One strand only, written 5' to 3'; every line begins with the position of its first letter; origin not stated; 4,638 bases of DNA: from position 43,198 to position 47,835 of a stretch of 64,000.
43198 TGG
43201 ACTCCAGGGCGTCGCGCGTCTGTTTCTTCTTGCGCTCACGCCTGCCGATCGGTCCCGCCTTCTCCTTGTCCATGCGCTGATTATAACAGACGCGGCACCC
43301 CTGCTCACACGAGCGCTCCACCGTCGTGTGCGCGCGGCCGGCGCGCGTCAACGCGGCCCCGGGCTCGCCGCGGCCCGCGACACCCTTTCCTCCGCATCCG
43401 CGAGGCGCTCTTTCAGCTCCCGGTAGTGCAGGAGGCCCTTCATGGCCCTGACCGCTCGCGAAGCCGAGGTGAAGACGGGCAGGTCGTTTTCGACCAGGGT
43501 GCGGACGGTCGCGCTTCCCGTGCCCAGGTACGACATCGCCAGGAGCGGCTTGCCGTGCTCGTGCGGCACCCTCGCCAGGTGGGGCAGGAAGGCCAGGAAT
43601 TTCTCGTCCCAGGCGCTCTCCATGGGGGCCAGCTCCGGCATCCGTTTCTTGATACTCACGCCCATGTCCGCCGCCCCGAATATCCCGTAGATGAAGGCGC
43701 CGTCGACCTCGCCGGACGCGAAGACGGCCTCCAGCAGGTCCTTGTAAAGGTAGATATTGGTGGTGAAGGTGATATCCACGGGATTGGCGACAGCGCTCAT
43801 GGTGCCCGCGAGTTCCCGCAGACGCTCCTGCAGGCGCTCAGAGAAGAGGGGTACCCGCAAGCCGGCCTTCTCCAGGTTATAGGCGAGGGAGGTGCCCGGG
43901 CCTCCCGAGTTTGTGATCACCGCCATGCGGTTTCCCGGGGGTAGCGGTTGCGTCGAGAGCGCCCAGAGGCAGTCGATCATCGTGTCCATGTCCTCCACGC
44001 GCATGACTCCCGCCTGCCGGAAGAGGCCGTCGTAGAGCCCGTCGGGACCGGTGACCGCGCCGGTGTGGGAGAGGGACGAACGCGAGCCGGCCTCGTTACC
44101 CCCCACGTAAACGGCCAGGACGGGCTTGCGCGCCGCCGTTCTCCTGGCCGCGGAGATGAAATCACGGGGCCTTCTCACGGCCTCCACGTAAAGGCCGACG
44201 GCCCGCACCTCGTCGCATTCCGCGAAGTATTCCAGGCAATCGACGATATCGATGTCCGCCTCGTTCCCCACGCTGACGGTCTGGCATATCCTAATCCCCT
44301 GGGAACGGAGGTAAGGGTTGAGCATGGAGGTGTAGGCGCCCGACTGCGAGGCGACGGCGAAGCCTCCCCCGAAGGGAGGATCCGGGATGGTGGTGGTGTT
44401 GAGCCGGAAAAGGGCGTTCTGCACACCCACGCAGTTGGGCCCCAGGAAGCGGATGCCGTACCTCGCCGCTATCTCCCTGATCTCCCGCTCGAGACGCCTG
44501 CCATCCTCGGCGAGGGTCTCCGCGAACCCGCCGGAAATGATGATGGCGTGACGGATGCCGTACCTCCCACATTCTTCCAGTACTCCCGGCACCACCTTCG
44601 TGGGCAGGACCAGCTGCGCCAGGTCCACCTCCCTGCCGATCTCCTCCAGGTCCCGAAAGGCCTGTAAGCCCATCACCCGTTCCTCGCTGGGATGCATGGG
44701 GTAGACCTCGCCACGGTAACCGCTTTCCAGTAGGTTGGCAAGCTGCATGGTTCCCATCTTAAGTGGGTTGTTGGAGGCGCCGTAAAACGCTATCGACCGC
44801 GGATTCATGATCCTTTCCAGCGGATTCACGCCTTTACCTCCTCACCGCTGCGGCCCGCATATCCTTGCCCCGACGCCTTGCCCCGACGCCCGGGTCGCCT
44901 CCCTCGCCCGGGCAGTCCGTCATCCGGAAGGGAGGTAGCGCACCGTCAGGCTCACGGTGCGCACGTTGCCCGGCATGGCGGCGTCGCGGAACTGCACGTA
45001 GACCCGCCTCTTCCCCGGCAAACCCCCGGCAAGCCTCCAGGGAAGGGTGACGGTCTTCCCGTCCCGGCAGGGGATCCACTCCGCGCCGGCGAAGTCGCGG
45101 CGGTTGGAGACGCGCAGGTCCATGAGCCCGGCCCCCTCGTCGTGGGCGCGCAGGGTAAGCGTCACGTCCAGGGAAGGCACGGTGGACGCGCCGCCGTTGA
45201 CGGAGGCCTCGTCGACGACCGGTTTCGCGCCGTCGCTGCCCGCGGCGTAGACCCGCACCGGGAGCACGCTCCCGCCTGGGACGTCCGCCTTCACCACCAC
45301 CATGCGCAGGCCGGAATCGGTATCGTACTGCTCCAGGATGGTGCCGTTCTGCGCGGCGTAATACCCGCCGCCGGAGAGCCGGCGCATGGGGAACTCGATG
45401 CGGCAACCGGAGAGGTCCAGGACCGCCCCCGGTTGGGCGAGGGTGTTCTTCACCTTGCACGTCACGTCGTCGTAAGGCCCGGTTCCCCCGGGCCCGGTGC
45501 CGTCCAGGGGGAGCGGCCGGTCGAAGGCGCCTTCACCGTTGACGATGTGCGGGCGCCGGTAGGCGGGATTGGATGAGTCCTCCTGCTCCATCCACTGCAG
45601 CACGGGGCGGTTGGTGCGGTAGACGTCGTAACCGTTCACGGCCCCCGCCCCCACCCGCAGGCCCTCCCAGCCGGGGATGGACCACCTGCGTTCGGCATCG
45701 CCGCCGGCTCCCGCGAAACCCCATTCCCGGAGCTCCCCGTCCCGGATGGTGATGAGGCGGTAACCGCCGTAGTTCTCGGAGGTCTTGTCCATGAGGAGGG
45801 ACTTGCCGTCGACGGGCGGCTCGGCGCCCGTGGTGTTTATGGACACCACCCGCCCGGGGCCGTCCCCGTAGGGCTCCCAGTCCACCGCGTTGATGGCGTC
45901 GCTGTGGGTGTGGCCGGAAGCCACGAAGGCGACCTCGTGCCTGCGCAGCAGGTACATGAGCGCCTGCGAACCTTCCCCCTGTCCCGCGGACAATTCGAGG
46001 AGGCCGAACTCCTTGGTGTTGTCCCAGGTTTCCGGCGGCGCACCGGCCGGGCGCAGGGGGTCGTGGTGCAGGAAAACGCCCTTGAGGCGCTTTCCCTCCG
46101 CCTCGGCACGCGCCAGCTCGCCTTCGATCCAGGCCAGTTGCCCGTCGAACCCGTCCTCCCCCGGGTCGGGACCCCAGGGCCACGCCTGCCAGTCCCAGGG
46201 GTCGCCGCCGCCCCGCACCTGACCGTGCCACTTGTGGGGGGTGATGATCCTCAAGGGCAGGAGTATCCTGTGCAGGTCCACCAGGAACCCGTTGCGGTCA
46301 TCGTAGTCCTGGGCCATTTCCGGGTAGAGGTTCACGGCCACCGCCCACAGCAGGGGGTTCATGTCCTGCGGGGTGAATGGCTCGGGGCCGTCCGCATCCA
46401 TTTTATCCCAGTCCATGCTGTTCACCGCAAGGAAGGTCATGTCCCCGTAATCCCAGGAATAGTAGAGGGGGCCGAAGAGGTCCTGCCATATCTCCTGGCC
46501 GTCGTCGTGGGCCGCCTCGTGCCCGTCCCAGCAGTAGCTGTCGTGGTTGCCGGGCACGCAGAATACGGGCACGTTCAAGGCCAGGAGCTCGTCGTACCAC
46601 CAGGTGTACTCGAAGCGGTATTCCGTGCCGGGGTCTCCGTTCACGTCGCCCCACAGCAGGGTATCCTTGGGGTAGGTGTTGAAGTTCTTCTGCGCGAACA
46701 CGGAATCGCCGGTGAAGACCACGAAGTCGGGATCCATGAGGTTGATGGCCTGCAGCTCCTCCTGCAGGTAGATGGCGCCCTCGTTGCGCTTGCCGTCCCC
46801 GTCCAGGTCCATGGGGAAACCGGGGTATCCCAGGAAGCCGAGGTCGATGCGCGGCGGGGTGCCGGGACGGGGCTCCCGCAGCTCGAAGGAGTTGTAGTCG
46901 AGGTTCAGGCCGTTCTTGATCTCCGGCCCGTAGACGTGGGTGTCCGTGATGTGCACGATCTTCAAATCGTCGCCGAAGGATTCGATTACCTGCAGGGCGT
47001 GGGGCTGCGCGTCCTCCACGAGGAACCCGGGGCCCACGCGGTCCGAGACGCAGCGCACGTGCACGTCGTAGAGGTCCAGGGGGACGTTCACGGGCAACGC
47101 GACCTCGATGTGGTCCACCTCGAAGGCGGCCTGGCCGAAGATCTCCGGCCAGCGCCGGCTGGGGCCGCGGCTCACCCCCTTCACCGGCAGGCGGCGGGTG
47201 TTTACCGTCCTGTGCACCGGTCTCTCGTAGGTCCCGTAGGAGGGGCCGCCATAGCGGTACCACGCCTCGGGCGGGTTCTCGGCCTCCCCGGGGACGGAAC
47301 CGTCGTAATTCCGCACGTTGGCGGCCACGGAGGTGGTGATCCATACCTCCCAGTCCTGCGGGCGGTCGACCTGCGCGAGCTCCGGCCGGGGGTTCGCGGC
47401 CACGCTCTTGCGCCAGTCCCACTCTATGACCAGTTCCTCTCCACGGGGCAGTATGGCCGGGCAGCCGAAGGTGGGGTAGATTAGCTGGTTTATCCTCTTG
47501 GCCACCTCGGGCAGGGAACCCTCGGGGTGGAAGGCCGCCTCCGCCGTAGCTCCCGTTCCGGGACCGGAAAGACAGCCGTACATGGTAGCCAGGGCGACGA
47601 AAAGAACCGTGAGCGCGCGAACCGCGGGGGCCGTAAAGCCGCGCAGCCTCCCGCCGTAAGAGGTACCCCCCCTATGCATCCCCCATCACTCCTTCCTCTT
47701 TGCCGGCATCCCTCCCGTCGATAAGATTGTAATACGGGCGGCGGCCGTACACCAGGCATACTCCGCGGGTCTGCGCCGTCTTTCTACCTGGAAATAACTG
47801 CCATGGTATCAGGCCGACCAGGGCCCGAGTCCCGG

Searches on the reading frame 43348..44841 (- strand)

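Call 68: search_protein_families(library=pfam, proteins=[window:43348-44841:-], max_evalue=0.00001)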
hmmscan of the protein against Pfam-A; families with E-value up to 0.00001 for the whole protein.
window:43348-44841:- (497 aa): 2 families
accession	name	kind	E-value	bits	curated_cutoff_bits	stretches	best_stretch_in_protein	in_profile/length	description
PF13607.11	Succ_CoA_lig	-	3.3e-43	147.2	27.4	1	159-293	2-136/138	Succinyl-CoA ligase like flavodoxin domain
PF13380.12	CoA_binding_2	-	1.3e-21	77.6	22.8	1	15-142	1-115/116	CoA binding domain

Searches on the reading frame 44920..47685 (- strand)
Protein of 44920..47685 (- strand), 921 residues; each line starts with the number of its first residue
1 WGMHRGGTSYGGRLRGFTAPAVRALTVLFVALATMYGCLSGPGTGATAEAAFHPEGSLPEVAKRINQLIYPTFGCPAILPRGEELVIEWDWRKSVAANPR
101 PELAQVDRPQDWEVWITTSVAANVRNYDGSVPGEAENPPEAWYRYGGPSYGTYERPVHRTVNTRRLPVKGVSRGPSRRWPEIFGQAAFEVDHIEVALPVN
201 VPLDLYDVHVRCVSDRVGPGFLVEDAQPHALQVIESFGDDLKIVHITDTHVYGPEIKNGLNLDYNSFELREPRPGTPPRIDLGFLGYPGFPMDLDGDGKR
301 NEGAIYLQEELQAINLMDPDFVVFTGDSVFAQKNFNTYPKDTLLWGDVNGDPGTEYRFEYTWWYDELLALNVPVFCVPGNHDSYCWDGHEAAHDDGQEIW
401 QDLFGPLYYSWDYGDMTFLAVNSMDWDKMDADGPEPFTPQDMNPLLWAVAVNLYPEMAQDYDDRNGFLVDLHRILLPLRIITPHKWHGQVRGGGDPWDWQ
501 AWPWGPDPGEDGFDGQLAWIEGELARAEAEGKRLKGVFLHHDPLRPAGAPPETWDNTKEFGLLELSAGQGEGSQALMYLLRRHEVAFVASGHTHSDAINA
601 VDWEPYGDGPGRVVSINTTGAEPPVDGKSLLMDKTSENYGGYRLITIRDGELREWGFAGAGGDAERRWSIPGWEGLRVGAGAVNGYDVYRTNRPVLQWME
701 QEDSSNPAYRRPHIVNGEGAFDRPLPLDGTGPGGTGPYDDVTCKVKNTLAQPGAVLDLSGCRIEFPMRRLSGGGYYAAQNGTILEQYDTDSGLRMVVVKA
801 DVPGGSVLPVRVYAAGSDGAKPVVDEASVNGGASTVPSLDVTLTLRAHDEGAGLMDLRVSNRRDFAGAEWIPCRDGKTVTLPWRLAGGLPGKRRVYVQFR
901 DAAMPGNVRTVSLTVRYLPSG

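Call 68: search_protein_families(library=pfam, proteins=[window:44920-47685:-], max_evalue=0.00001)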
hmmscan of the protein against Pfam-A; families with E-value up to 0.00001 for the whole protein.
window:44920-47685:- (921 aa): 1 family
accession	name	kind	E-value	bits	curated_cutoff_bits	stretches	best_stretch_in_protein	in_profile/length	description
PF00149.33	Metallophos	-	1.6e-13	52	21.5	1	241-595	1-190/191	Calcineurin-like phosphoesterase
